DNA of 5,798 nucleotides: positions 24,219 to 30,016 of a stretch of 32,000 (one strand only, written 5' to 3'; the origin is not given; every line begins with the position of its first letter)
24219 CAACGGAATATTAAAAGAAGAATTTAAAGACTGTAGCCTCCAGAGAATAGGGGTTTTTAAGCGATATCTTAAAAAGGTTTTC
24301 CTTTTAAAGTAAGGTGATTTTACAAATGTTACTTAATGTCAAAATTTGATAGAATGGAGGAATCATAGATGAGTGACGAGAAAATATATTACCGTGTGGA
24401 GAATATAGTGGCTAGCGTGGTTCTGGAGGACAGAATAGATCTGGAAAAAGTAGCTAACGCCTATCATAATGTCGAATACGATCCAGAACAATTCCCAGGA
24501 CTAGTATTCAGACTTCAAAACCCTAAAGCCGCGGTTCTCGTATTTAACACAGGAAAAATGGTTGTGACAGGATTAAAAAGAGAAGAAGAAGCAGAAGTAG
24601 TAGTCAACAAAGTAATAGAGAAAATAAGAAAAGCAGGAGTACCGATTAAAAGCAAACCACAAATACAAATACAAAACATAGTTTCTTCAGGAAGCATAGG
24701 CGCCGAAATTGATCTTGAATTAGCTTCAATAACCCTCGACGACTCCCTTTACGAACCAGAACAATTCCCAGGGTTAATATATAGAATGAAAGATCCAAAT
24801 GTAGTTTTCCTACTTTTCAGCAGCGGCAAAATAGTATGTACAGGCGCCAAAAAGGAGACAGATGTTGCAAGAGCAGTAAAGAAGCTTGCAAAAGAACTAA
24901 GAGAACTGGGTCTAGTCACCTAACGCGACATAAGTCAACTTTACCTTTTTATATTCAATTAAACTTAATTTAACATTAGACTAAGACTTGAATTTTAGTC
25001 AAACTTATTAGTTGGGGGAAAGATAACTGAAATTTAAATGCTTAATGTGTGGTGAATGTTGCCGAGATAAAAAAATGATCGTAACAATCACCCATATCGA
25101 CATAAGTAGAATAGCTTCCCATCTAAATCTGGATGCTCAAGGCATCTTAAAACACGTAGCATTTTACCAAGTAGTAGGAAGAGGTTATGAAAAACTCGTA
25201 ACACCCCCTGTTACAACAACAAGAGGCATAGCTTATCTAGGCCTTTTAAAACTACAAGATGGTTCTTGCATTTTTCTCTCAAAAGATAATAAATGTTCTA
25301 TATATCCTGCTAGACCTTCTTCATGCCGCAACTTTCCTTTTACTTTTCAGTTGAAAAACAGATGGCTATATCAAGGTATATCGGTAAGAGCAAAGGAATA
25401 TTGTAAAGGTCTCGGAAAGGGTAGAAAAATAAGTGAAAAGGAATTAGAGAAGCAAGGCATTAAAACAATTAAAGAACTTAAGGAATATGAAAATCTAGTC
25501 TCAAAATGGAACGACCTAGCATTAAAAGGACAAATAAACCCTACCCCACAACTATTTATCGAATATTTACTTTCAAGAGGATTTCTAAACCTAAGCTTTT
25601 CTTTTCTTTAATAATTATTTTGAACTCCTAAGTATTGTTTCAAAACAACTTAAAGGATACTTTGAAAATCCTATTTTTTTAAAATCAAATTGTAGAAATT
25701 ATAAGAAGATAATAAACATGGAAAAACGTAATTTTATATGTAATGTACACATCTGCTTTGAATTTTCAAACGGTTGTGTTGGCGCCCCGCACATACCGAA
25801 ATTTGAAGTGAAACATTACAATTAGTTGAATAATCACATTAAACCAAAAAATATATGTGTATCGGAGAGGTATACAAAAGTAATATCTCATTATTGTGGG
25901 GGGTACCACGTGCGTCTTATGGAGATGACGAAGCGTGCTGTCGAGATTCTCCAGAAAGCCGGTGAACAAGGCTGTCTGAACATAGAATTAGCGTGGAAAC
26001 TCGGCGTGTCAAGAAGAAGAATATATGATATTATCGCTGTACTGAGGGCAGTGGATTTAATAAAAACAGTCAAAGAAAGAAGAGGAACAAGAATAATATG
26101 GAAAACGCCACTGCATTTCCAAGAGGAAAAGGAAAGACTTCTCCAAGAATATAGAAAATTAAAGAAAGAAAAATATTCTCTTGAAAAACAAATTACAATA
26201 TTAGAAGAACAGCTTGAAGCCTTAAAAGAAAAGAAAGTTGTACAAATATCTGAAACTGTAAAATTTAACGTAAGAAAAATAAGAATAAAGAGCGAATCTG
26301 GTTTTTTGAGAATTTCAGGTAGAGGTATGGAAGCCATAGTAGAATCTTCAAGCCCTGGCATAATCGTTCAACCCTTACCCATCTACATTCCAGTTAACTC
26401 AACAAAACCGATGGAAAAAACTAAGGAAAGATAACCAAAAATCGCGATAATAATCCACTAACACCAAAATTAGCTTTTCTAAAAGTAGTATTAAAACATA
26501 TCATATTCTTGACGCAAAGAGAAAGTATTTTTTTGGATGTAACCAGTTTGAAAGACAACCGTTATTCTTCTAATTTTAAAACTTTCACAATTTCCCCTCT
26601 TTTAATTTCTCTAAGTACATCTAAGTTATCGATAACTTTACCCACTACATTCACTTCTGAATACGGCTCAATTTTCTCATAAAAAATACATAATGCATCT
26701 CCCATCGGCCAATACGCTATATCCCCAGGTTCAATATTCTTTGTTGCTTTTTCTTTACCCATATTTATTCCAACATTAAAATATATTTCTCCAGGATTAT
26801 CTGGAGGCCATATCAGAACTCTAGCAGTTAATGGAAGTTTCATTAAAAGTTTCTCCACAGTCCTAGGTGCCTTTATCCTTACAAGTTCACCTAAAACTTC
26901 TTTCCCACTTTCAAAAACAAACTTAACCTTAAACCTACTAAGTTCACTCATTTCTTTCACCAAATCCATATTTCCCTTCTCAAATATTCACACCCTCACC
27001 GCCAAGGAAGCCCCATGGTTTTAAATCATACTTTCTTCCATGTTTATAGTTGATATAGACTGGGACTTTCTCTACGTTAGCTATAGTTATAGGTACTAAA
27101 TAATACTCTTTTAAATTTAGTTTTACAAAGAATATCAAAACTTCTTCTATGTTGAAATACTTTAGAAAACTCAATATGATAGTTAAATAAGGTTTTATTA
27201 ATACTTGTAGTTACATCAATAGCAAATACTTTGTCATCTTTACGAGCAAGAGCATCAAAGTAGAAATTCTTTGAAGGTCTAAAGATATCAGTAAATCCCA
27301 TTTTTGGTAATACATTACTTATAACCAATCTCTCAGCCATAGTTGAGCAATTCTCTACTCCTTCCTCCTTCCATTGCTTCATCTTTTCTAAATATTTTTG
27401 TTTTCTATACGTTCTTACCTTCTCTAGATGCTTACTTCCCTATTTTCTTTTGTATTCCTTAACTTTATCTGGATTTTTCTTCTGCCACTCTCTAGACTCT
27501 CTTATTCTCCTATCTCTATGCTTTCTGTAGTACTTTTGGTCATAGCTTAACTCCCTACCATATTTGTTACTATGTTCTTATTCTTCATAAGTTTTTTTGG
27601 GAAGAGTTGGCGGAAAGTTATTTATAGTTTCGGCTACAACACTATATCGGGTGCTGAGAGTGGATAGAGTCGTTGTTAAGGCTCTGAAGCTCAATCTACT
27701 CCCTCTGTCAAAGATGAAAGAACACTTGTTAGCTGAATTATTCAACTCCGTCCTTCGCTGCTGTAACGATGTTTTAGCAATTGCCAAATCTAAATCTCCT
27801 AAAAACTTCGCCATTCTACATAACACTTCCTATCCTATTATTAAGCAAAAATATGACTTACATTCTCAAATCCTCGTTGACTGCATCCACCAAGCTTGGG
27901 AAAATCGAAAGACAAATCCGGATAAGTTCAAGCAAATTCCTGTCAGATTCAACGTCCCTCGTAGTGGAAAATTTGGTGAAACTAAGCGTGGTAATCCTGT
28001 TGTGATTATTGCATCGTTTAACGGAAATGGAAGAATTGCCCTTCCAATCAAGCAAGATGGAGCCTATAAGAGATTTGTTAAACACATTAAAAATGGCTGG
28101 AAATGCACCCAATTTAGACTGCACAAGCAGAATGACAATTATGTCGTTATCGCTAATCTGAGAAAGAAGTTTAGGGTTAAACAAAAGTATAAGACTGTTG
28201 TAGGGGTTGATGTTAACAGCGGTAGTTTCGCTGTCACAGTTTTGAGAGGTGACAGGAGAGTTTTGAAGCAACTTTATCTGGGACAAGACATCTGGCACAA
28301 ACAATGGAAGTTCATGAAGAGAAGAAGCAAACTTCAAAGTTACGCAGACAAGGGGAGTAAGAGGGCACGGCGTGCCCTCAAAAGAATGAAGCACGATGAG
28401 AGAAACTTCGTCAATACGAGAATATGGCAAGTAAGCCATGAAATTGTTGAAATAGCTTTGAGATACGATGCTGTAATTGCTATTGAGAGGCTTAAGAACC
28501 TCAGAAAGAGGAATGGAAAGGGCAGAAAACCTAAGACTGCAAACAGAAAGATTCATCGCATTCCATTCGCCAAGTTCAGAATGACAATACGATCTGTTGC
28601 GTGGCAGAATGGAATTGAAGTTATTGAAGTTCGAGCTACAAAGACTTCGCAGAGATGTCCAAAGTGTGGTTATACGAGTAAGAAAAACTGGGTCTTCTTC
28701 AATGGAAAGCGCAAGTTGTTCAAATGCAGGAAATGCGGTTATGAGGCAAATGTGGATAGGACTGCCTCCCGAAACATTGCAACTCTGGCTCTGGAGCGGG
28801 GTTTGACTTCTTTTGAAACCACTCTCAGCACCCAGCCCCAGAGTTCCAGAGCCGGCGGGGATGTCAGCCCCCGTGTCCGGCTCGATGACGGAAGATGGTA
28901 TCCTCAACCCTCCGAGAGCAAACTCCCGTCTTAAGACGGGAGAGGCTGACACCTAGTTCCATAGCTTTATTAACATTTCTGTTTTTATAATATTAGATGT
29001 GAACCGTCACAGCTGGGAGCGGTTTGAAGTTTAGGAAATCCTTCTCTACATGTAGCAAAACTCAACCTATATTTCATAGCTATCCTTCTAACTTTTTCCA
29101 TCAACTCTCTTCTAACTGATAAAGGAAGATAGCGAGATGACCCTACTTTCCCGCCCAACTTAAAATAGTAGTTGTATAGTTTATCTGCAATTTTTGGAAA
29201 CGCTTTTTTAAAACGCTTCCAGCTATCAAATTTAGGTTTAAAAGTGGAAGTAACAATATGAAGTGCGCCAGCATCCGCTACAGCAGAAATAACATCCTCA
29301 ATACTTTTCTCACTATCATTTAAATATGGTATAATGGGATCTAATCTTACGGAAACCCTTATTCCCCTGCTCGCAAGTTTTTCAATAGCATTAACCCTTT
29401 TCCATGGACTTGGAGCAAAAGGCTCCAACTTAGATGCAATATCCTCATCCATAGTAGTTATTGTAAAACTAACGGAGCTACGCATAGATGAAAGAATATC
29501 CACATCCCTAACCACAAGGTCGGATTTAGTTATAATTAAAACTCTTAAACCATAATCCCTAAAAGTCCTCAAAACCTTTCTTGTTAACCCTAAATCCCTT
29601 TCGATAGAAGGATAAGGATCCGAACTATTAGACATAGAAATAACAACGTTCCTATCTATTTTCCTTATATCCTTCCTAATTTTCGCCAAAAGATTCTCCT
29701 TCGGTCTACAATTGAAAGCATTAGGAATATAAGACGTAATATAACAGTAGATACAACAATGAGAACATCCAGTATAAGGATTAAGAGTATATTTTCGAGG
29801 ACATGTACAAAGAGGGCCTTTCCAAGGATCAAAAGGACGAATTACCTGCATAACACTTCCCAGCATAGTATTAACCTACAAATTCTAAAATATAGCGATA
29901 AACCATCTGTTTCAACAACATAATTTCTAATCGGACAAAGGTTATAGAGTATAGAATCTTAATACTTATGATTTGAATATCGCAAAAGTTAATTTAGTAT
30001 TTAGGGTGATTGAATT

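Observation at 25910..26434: Archaeal E2F/DP-like transcription factor with intact RRxYD motif and dimerisation coiled coil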

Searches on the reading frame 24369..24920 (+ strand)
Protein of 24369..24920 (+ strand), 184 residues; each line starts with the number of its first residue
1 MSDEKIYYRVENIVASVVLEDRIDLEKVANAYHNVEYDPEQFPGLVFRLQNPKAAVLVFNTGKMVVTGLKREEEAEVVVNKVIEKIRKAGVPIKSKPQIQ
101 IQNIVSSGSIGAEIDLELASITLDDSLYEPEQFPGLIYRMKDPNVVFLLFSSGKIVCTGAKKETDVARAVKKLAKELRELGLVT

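Call 5: search_protein_families(library=pfam, proteins=[window:24369-24920:+], max_evalue=1)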
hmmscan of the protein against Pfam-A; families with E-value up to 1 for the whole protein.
window:24369-24920:+ (184 aa): 6 families
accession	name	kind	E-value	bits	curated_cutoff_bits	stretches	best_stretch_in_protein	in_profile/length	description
PF00352.27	TBP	-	1.6e-60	201.4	22.9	2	99-180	2-85/85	Transcription factor TFIID (or TATA-binding protein, TBP)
PF11858.14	DUF3378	-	3.2e-07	30.9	27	2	21-77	7-62/76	Domain of unknown function (DUF3378)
PF02769.27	AIRS_C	-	0.052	14.2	23.1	1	101-183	76-145/156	AIR synthase related protein, C-terminal domain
PF12608.13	T4bSS_IcmS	-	0.091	13.6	27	0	25-66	20-61/93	Type IVb secretion, IcmS, effector-recruitment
PF16770.11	RTT107_BRCT_5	-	0.14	12.5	27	0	63-99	19-52/100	Regulator of Ty1 transposition protein 107 BRCT domain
PF00403.32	HMA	-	0.16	12.8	24.8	1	55-90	29-60/62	Heavy-metal-associated domain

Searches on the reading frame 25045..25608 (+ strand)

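Call 5: search_protein_families(library=pfam, proteins=[window:25045-25608:+], max_evalue=1)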
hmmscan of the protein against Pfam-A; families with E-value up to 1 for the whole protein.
window:25045-25608:+ (188 aa): 2 families
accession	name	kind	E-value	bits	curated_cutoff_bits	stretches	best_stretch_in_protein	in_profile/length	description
PF03692.20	CxxCxxCC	-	4.3e-12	47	23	1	2-106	5-78/85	Putative zinc- or iron-chelating domain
PF13815.11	Dzip-like_N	-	0.12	12.7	27.9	0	14-43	14-44/118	Iguana/Dzip1-like DAZ-interacting protein N-terminal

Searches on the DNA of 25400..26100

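Call 27: search_rna_families(source=window, start=25400, end=26100, threshold=evalue, max_evalue=1)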
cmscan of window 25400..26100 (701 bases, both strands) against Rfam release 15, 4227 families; matches with E-value up to 1: 0.
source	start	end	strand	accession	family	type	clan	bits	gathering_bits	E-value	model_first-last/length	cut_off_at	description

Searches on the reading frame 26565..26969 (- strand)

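Call 5: search_protein_families(library=pfam, proteins=[window:26565-26969:-], max_evalue=1)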
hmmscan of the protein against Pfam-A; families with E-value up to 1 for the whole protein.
window:26565-26969:- (135 aa): 3 families
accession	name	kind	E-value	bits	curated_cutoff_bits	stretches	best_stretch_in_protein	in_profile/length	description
PF04126.18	Cyclophil_like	-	9e-25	87.3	27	1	14-130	2-119/120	Cyclophilin-like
PF18050.6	Cyclophil_like2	-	2.8e-08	34.3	22.7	1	36-124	16-105/115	Cyclophilin-like family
PF12903.12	DUF3830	-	0.085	13.3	26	1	24-89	9-77/143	Protein of unknown function (DUF3830)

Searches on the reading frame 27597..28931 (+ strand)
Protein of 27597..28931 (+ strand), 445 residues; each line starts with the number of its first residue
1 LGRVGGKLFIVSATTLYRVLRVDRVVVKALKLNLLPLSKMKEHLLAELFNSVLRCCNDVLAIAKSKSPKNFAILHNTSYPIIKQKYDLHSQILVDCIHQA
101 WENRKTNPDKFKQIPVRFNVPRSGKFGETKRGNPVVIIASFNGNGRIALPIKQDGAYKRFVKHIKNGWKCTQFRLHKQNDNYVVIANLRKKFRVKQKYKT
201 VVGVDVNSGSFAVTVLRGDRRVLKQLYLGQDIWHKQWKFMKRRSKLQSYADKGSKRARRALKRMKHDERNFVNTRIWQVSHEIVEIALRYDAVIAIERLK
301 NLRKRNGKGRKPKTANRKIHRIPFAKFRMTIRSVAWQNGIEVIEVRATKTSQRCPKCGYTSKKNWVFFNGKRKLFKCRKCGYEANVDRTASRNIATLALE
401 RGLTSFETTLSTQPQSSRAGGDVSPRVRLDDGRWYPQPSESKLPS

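Call 5: search_protein_families(library=pfam, proteins=[window:27597-28931:+], max_evalue=1)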
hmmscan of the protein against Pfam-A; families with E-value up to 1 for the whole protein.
window:27597-28931:+ (445 aa): 13 families
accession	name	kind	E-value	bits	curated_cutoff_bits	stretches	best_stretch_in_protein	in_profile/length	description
PF07282.18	Cas12f1-like_TNB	-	5.4e-16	58.9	26.3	1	324-394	1-60/60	Cas12f1-like, TNB domain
PF12760.12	Zn_ribbon_IS1595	-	0.00027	21.3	25.4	1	336-382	15-45/46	Transposase zinc-ribbon domain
PF00236.23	Hormone_6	-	0.038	14.4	25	1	350-409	8-64/96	Glycoprotein hormone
PF09723.15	Zn_ribbon_8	-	0.075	13.5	34.4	0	349-361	24-37/41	Zinc ribbon domain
PF13597.11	NRDD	-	0.091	11.8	26.2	1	346-388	503-535/562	Anaerobic ribonucleoside-triphosphate reductase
PF13240.11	Zn_Ribbon_1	-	0.15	12.3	25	0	351-359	13-21/23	zinc-ribbon domain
PF18073.7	Zn_ribbon_LapB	-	0.18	12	25.7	0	375-384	1-10/28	Rubredoxin metal binding domain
PF00585.24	Thr_dehydrat_C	-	0.19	12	27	1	152-182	19-49/91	C-terminal regulatory domain of Threonine dehydratase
PF01155.25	HypA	-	0.21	12.1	28.9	1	343-383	62-95/112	Hydrogenase/urease nickel incorporation, metallochaperone, hypA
PF18516.7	RuvC_1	-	0.23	11.1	26.2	1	201-301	23-116/244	RuvC nuclease domain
PF12264.14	Waikav_capsid_1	-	0.24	11.4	24.8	1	205-252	26-73/197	Waikavirus capsid protein 1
PF13717.11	Zn_ribbon_4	-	0.41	11.1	30.3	0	344-359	18-33/36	zinc-ribbon domain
PF16503.10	zn-ribbon_14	-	0.45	10.5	34.9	0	352-362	1-11/32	Zinc-ribbon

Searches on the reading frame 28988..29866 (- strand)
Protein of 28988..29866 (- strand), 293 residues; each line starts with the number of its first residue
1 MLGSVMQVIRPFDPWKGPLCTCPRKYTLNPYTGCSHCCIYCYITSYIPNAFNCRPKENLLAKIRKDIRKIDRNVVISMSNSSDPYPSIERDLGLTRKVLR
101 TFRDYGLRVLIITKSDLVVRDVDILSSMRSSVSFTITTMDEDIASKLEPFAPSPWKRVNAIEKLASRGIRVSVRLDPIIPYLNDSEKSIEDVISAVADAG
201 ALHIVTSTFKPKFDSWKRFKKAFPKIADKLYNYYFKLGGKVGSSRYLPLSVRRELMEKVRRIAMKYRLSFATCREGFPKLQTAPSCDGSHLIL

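Call 5: search_protein_families(library=pfam, proteins=[window:28988-29866:-], max_evalue=1)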
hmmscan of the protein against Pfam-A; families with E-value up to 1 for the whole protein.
window:28988-29866:- (293 aa): 4 families
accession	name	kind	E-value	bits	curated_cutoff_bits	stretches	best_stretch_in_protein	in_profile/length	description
PF04055.27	Radical_SAM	-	5.3e-15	56.4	29.5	1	29-186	2-158/166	Radical SAM superfamily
PF08902.16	DUF1848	-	3e-07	31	30.5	1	120-276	63-202/262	Domain of unknown function (DUF1848)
PF24613.1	EGF_Hmr-1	-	0.00025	21.2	27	1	13-26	19-32/45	Cadherin-related hmr-1, EGF domain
PF20903.3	SPL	-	0.0041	16.5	27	1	26-197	79-251/338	Spore photoproduct lyase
